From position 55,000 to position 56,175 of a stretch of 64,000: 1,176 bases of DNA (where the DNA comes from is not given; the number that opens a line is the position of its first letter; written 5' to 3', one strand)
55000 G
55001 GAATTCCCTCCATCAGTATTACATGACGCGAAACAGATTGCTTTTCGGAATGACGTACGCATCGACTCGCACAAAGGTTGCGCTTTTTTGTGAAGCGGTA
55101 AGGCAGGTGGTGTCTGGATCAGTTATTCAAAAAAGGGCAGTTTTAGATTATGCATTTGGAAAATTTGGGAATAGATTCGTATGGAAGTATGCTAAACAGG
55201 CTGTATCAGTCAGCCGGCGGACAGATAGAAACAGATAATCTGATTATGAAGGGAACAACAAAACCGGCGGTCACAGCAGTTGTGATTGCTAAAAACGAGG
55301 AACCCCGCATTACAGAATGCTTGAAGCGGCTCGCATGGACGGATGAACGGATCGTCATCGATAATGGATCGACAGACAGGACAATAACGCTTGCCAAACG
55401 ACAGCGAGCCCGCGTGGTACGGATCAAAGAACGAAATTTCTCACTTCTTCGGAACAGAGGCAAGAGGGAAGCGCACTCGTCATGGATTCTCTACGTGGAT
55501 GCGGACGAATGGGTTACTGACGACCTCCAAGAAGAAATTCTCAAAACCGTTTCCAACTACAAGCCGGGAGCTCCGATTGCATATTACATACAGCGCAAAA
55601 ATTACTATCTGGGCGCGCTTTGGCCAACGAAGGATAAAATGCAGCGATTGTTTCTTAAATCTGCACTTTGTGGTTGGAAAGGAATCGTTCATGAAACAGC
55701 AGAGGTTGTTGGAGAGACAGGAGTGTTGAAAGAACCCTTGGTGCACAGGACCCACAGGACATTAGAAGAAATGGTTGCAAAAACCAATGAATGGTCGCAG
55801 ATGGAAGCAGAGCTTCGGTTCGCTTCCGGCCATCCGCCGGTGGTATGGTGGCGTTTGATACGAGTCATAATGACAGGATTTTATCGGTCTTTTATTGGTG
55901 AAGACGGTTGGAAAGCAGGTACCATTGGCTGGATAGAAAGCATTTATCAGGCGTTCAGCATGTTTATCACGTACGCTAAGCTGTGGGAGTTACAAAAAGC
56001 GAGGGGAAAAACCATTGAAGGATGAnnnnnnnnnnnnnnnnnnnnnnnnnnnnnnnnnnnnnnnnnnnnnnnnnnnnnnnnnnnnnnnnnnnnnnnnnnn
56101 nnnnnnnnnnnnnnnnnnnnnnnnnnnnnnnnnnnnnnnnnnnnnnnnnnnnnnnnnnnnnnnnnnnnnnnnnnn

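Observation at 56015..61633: Two large YfhO-family paralogs interleaved with a GT4 and a GT2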

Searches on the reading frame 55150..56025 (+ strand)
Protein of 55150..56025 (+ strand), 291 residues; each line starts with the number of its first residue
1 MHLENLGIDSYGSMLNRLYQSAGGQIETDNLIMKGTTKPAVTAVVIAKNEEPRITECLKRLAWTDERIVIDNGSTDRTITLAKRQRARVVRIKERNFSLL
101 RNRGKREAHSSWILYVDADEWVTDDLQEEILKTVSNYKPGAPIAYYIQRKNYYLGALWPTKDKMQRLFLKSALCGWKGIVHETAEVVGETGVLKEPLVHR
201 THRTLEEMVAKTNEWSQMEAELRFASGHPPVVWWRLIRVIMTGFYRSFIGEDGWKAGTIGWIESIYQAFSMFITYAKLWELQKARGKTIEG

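Call 3: search_protein_families(library=pfam, proteins=[window:55150-56025:+], max_evalue=0.01)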
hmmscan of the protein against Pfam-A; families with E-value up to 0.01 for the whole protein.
window:55150-56025:+ (291 aa): 3 families
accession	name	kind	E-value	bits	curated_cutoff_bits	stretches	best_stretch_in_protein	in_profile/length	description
PF00535.33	Glycos_transf_2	-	2.7e-16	60.4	23.3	1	43-147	2-120/168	Glycosyl transferase family 2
PF10111.15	Glyco_tranf_2_2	-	9.1e-07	29.1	27.3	1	49-135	10-107/276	Glycosyltransferase like family 2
PF13704.12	Glyco_tranf_2_4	-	4.1e-06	27.6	27.5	1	48-123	1-85/98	Glycosyl transferase family 2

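Call 4: search_protein_families(library=ncbifam, proteins=[window:55150-56025:+], max_evalue=0.01)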
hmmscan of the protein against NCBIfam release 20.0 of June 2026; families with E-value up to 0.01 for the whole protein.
window:55150-56025:+ (291 aa): 11 families
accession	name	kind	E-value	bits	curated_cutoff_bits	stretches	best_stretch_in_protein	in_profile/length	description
TIGR04195.1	S_glycosyl_SunS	equivalog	8.9e-12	44.5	350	1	36-182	54-200/421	SunS family peptide S-glycosyltransferase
TIGR04283.1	glyco_like_mftF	equivalog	1.8e-10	40.8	182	1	44-137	4-101/221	TIGR04283 family arsenosugar biosynthesis glycosyltransferase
NF007482.0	PRK10073.1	equivalog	4.7e-07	29.1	423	1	43-133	13-109/334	glycosyltransferase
NF010496.0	PRK13915.1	equivalog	9.1e-07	28.2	262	1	34-108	26-107/307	glucosyl-3-phosphoglycerate synthase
TIGR03965.1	mycofact_glyco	equivalog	1.7e-06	27.2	280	1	36-121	71-166/467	mycofactocin biosynthesis glycosyltransferase MftF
NF045692.1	OglycostaseCruG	equivalog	0.0019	17.2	600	0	14-133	16-151/386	2'-O-glycosyltransferase CruG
NF041875.1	EPS_EpsD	equivalog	0.0024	17.3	370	1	53-129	13-99/325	exopolysaccharide biosynthesis glycosyltransferase EpsD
TIGR03469.1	HpnB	hypoth_equivalog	0.0035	16.4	379.25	1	30-90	35-99/386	hopene-associated glycosyltransferase HpnB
TIGR03937.1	PgaC_IcaA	equivalog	0.005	15.9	422.3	1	31-125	37-141/407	poly-beta-1,6-N-acetyl-D-glucosamine synthase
TIGR04182.1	glyco_TIGR04182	equivalog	0.0077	15.7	325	0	41-120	2-83/293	S-layer glycoprotein N-glycosyltransferase AglJ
NF038302.1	EPS_HpsE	equivalog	0.0088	15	300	0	59-125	30-102/307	hormogonium polysaccharide biosynthesis glycosyltransferase HpsE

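Call 61: search_solved_structures(query=window:55189-56025:+, max_evalue=0.001)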
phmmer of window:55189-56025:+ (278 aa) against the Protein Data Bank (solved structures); distinct sequences matched with E-value up to 0.001: 5.
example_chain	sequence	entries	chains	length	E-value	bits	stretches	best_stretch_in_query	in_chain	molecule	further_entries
22ao_A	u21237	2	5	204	1.5e-13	54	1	22-174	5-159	GmaR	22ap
7msp_A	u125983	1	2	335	1e-07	34.9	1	24-168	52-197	SPbeta prophage-derived glycosyltransferase SunS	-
7msn_A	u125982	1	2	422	1.4e-07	34.5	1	24-154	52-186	SPbeta prophage-derived glycosyltransferase SunS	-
7msk_A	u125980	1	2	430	2.6e-07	33.6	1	24-114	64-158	Glyco_trans_2-like domain-containing protein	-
6p61_A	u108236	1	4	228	2.9e-05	26.9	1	25-127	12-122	Glycosyltransferase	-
